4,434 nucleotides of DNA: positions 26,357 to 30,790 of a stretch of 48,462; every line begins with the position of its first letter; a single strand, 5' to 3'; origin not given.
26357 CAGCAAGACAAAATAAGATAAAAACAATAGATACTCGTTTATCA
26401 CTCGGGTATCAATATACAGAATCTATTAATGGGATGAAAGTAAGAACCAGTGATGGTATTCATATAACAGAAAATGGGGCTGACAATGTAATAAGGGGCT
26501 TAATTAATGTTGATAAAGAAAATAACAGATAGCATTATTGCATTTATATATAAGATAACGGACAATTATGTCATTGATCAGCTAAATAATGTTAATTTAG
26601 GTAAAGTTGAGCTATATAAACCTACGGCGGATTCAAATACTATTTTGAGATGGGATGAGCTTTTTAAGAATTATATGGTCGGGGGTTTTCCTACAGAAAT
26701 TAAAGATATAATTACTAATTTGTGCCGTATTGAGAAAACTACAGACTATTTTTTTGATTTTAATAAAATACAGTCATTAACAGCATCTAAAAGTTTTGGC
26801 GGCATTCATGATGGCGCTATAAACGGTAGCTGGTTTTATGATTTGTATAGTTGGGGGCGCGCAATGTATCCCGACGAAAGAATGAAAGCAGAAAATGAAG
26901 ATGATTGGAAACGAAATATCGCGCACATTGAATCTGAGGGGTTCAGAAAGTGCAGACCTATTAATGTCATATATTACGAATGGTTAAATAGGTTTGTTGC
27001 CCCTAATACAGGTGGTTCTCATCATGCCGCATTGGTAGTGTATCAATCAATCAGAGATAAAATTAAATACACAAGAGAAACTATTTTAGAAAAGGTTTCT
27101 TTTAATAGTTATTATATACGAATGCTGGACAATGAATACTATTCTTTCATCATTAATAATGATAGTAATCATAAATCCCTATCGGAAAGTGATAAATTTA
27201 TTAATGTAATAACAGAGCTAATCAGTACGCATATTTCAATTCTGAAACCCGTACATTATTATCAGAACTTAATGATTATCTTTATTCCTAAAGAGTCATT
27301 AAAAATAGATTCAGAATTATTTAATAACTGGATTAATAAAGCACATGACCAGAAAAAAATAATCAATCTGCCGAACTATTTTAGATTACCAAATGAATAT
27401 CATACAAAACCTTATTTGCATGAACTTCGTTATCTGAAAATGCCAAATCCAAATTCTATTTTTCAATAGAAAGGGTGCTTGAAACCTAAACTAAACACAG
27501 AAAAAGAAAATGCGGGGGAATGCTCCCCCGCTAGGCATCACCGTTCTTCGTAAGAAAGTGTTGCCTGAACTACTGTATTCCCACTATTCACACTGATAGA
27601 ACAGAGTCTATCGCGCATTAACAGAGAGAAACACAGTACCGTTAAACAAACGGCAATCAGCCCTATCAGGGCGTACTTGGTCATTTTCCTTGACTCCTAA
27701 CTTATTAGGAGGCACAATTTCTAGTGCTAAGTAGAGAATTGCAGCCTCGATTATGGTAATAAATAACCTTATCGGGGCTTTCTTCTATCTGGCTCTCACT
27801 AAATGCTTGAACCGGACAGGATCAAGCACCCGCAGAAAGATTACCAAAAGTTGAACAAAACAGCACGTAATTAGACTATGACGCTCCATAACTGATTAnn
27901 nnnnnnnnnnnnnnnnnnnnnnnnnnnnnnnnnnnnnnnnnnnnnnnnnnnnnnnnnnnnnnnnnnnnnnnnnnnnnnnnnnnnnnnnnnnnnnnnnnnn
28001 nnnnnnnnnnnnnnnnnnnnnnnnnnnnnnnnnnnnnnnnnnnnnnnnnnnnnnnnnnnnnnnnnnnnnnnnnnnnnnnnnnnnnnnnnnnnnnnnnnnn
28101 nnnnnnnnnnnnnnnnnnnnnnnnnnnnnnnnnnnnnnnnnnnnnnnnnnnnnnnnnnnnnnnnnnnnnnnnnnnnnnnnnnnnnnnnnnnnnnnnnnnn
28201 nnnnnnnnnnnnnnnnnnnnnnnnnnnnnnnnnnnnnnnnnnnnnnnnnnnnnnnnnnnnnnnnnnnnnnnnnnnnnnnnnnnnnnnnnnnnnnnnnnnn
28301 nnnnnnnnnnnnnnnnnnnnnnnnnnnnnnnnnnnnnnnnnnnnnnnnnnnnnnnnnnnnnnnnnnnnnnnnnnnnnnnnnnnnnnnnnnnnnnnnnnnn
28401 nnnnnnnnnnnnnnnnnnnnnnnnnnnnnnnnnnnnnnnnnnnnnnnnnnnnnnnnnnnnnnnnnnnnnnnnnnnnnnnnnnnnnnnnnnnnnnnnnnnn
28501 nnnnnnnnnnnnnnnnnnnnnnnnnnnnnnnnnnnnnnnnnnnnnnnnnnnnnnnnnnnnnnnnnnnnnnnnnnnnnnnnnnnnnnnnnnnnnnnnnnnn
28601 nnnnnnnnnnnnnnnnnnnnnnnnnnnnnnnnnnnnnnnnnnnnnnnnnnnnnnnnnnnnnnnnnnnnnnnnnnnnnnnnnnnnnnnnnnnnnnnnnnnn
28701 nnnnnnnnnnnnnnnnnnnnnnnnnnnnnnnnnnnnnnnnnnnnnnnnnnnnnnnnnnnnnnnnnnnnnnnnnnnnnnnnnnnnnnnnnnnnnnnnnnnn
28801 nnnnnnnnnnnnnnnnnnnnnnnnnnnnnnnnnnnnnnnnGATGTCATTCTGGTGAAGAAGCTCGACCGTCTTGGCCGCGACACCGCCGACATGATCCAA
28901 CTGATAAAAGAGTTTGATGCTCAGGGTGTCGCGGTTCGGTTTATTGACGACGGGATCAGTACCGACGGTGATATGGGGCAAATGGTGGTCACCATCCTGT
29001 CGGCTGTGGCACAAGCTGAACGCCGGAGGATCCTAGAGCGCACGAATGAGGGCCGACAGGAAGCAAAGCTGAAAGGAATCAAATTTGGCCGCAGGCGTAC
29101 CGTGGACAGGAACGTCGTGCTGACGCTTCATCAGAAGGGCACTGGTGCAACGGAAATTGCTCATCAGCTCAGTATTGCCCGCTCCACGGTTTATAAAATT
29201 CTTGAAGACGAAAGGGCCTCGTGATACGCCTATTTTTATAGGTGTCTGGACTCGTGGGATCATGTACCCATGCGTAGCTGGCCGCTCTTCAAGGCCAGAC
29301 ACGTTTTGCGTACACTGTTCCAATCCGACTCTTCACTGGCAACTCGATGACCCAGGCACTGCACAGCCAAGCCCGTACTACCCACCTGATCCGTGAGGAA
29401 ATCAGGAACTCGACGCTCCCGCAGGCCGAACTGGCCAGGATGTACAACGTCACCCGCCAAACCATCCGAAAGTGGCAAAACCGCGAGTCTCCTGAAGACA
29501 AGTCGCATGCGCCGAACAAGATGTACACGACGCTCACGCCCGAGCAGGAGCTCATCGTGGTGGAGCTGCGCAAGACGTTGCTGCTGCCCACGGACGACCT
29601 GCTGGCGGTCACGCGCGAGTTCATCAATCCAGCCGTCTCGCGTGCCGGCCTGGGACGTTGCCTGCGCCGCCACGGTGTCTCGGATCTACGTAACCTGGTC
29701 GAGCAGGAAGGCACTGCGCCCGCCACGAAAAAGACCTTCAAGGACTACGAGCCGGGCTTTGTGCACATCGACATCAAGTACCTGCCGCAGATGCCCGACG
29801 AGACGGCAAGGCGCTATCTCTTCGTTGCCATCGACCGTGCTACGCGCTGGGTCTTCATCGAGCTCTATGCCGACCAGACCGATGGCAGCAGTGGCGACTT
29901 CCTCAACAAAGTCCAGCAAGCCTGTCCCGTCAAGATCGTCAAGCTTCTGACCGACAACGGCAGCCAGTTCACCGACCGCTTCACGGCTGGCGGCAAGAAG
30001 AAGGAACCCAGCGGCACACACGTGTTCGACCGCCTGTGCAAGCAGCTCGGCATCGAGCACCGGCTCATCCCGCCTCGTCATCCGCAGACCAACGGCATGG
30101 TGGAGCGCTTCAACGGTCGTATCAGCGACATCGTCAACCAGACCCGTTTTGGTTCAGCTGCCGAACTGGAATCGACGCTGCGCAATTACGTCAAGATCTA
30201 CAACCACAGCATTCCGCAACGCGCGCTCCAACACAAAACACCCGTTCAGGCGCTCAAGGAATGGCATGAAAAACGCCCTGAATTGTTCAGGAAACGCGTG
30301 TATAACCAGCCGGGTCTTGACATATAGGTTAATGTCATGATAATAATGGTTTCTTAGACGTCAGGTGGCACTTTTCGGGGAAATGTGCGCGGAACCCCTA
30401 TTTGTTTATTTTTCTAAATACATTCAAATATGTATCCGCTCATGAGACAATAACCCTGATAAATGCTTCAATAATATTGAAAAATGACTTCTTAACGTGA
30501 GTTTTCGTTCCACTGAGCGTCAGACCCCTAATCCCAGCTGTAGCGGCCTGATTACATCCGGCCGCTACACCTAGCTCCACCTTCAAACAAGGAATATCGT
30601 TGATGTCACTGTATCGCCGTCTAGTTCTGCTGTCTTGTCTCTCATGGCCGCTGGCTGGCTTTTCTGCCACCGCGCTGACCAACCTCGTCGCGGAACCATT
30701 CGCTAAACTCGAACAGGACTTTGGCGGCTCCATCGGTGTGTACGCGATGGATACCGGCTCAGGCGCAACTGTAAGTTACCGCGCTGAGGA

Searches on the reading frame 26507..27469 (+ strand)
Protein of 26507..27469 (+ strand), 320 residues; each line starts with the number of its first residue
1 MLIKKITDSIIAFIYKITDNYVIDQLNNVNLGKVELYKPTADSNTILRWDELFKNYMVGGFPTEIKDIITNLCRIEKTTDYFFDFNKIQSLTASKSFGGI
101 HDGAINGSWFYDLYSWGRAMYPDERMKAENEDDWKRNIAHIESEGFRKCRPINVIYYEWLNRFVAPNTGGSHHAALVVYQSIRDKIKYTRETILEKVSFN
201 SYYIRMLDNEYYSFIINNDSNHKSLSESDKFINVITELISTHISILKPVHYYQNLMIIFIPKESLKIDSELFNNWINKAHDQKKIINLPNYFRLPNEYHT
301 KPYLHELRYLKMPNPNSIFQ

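Call 59: find_encoding_contigs(protein=window:26507-27469:+, flank=10000, max_places=10)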
Protein window:26507-27469:+ (320 aa): 22 contigs read that carry it; 8 places shown.
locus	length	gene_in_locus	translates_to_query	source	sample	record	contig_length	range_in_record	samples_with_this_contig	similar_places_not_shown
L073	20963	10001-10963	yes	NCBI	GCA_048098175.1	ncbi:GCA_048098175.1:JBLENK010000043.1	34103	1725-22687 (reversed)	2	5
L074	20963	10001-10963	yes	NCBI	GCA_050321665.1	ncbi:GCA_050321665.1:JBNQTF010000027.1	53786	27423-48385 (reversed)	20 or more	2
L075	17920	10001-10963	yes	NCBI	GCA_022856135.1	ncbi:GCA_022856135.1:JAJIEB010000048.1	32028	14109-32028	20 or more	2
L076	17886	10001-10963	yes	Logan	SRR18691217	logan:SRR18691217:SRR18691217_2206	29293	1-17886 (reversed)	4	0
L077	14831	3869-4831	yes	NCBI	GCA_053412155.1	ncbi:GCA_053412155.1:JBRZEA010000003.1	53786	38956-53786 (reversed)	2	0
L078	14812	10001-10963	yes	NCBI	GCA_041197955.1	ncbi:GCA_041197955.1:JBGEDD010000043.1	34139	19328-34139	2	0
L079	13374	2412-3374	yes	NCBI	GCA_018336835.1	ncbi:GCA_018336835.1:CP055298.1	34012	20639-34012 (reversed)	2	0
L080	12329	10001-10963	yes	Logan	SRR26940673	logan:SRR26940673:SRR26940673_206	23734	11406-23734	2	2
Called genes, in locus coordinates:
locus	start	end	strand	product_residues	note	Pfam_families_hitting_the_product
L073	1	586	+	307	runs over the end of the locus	PF03524:CagX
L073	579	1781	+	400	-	PF03743:TrbI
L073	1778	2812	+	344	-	PF00437:T2SSE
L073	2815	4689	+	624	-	PF02534:T4SS-DNA_transf, PF10412:TrwB_AAD_bind, PF12696:TraG-D_C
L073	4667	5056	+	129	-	PF13117:Cag12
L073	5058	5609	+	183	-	PF07424:TrbM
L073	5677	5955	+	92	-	-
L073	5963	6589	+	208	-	-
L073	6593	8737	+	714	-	PF01751:Toprim, PF01131:Topoisom_bac, PF13342:Toprim_Crpt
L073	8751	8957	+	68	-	PF05321:HHA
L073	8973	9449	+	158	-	PF22470:Histone_HNS_N, PF00816:Histone_HNS (weak)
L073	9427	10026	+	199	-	PF04311:DUF459, PF13472:Lipase_GDSL_2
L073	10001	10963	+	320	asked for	PF20390:DUF6685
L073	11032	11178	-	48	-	PF01848:HOK_GEF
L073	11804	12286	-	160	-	-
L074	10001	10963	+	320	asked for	PF20390:DUF6685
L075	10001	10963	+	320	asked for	PF20390:DUF6685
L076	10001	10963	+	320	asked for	PF20390:DUF6685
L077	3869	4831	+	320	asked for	PF20390:DUF6685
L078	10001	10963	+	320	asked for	PF20390:DUF6685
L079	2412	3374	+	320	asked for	PF20390:DUF6685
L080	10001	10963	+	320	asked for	PF20390:DUF6685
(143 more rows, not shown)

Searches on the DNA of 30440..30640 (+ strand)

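Call 51: search_dna_similar(query=window:30440-30640:+, collection=plasmids, mode=near, max_rows=40, rows=spread)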
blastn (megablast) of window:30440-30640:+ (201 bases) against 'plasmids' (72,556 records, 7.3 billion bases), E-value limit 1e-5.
The search stops at 5000 records and this limit was reached: more records match than are counted here, and every count below describes the 5000 best-scoring records only.
Records with a match: at least 5000; places in all: 11587; records where one place covers at least 80% of the query: 859.
Best place of each record, by identity: >=99% 4013; 95-99% 926; 90-95% 60; 80-90% 1.
By first word of the organism name: Klebsiella 2657; Escherichia 1107; Enterobacter 334; Salmonella 280; Citrobacter 192; Shigella 76; Pseudomonas 72; Serratia 45; Aeromonas 39; Raoultella 32; and 33 more.
By predicted mobility (MOB-suite, as given by PLSDB): conjugative 3192; mobilizable 1097; non-mobilizable 711.
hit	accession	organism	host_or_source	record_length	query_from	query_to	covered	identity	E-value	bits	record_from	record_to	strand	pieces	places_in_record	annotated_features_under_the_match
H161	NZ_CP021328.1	Raoultella ornithinolytica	Homo sapiens,necrotic tissue,necrotic ...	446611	1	201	100%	100.0%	1e-100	372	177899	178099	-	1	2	carbapenem-hydrolyzing class A beta-lactamase KPC-2 | blaKPC-2: carbapenem-hydrolyzing class A beta-lactamase KPC-2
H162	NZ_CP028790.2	Klebsiella pneumoniae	Homo sapiens,Pure Culture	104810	1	201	100%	100.0%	1e-100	372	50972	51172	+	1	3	carbapenem-hydrolyzing class A beta-lactamase KPC-2 | blaKPC-2: carbapenem-hydrolyzing class A beta-lactamase KPC-2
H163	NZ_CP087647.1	Klebsiella pneumoniae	Homo sapiens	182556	1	201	100%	100.0%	1e-100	372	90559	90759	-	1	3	carbapenem-hydrolyzing class A beta-lactamase KPC-2 | blaKPC-2: carbapenem-hydrolyzing class A beta-lactamase KPC-2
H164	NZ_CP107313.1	Klebsiella pneumoniae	Homo sapiens,lavage fluid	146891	1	201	100%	100.0%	1e-100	372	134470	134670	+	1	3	carbapenem-hydrolyzing class A beta-lactamase KPC-2 | blaKPC-2: carbapenem-hydrolyzing class A beta-lactamase KPC-2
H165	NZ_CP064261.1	Klebsiella pneumoniae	whole organism,blood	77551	1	201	100%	100.0%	1e-100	372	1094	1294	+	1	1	carbapenem-hydrolyzing class A beta-lactamase KPC-2 | blaKPC-2: carbapenem-hydrolyzing class A beta-lactamase KPC-2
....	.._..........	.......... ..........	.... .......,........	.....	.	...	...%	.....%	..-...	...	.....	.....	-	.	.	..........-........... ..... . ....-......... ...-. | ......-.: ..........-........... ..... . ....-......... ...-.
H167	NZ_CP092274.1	Klebsiella pneumoniae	Homo sapiens,whole organism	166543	1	201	100%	100.0%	1e-100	372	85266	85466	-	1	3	carbapenem-hydrolyzing class A beta-lactamase KPC-2 | blaKPC-2: carbapenem-hydrolyzing class A beta-lactamase KPC-2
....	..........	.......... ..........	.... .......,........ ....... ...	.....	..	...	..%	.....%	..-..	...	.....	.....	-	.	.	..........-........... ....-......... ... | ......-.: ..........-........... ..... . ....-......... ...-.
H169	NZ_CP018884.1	Klebsiella pneumoniae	Homo sapiens,blood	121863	90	201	56%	100.0%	3e-51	207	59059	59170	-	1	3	carbapenem-hydrolyzing class A beta-lactamase KPC-2 | blaKPC-2: carbapenem-hydrolyzing class A beta-lactamase KPC-2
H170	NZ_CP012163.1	Enterobacter roggenkampii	Homo sapiens,Rectal swab,excreted ...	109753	90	201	56%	100.0%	3e-51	207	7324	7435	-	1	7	carbapenem-hydrolyzing class A beta-lactamase KPC-3 | blaKPC-3: carbapenem-hydrolyzing class A beta-lactamase KPC-3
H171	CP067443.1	Klebsiella pneumoniae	Homo sapiens,urine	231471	90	201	56%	100.0%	3e-51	207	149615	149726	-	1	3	carbapenem-hydrolyzing class A beta-lactamase KPC-2 | blaKPC-2: carbapenem-hydrolyzing class A beta-lactamase KPC-2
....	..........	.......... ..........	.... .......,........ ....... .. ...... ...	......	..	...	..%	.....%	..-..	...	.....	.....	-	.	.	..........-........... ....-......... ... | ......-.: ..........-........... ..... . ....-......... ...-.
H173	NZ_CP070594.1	Klebsiella pneumoniae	Homo sapiens,endotracheal cannula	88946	90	201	56%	100.0%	3e-51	207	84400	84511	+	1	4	carbapenem-hydrolyzing class A beta-lactamase KPC-2 | blaKPC-2: carbapenem-hydrolyzing class A beta-lactamase KPC-2 | hypothetical protein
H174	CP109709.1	Klebsiella pneumoniae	Homo sapiens,whole organism,swab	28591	90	201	56%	100.0%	3e-51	207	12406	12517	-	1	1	carbapenem-hydrolyzing class A beta-lactamase KPC-3 | blaKPC-3: carbapenem-hydrolyzing class A beta-lactamase KPC-3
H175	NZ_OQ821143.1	Enterobacter hormaechei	-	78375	90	201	56%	100.0%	3e-51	207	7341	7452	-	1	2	carbapenem-hydrolyzing class A beta-lactamase KPC-3 | blaKPC-3: carbapenem-hydrolyzing class A beta-lactamase KPC-3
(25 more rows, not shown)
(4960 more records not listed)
